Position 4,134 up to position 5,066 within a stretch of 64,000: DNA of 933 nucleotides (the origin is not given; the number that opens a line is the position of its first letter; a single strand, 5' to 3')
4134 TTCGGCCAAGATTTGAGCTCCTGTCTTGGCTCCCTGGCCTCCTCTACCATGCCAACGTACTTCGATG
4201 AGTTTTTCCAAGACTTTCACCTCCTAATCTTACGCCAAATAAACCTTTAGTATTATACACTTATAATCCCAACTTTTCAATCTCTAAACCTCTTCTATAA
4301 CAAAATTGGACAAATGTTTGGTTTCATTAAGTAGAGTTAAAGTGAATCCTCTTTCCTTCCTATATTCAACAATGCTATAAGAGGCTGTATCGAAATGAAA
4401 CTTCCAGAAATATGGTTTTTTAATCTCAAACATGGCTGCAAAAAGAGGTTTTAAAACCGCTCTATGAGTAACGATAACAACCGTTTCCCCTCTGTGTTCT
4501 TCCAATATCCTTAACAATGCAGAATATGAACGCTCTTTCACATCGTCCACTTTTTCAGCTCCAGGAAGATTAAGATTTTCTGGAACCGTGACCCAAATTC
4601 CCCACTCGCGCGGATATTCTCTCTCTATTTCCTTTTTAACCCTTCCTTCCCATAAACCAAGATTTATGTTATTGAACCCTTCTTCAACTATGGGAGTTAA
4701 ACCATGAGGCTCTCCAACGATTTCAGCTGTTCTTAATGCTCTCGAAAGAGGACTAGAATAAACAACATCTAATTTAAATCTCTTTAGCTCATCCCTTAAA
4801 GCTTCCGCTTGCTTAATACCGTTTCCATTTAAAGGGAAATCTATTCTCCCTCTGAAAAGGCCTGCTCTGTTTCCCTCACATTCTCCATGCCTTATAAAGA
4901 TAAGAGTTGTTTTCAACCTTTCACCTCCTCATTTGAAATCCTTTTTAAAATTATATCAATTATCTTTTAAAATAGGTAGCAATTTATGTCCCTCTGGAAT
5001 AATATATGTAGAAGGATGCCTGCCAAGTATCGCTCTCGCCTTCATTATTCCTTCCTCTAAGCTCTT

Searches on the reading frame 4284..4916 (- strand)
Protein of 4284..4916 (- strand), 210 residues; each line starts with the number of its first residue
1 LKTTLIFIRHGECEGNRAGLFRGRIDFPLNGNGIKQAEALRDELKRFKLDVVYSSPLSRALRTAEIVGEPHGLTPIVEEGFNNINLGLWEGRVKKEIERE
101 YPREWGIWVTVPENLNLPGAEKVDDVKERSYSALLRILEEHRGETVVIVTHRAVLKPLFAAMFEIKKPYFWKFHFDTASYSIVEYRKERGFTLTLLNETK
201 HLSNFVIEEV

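Call 7: search_protein_families(library=pfam, proteins=[window:4284-4916:-])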
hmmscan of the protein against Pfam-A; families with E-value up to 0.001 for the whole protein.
window:4284-4916:- (210 aa): 1 family
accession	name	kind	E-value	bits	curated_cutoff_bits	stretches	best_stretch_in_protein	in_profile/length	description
PF00300.27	His_Phos_1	-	2.2e-56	191.1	21.7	1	5-198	1-193/194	Histidine phosphatase superfamily (branch 1)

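Call 8: search_protein_families(library=ncbifam, proteins=[window:4284-4916:-])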
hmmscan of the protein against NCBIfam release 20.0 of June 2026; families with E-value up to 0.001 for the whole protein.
window:4284-4916:- (210 aa): 19 families
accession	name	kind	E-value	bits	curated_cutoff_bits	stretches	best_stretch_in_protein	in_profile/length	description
NF045917.1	PhserinePhPspA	equivalog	1.8e-44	152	350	1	4-208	3-206/211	phosphoserine phosphatase PspA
TIGR03162.1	ribazole_cobC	equivalog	1.7e-41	141.6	162.9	1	5-182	1-175/176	alpha-ribazole phosphatase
NF005567.0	PRK07238.1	equivalog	2e-35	122.8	326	1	3-202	178-377/378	bifunctional RNase H/acid phosphatase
NF009994.0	PRK13463.1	equivalog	1.3e-33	116.5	277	1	1-190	1-191/203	phosphoserine phosphatase 1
NF011580.0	PRK15004.1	equivalog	4.1e-32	111.8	250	1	5-199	3-196/203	adenosylcobalamin/alpha-ribazole phosphatase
TIGR03848.1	MSMEG_4193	subfamily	3.9e-26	91.8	203.85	1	4-198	1-199/204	MSMEG_4193 family putative phosphomutase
NF038349.1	dPGM_arch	equivalog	6.6e-24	84.9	225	1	6-189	2-176/194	2,3-diphosphoglycerate-dependent phosphoglycerate mutase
NF009993.0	PRK13462.1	equivalog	4.5e-18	65.6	226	1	4-186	7-182/203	acid phosphatase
NF002901.0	PRK03482.1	equivalog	2.4e-15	56.8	261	1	6-188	5-187/215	2,3-diphosphoglycerate-dependent phosphoglycerate mutase GpmB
NF002339.0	PRK01295.1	equivalog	3.2e-12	46.3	316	1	1-167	1-174/206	2,3-bisphosphoglycerate-dependent phosphoglycerate mutase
NF002217.0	PRK01112.1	equivalog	4.5e-12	45.8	320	1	3-66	2-65/228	2,3-bisphosphoglycerate-dependent phosphoglycerate mutase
NF010718.0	PRK14120.1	equivalog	1.4e-10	40.9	366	1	2-103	4-110/249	phosphoglyceromutase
TIGR01258.1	pgm_1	subfamily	2.6e-10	40.1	81.7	1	4-69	2-69/245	2,3-bisphosphoglycerate-dependent phosphoglycerate mutase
NF010713.0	PRK14115.1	equivalog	7.4e-10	38.5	305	1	3-70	2-71/248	2,3-diphosphoglycerate-dependent phosphoglycerate mutase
NF010716.0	PRK14118.1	equivalog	1e-08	34.8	409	1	5-103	3-106/227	2,3-diphosphoglycerate-dependent phosphoglycerate mutase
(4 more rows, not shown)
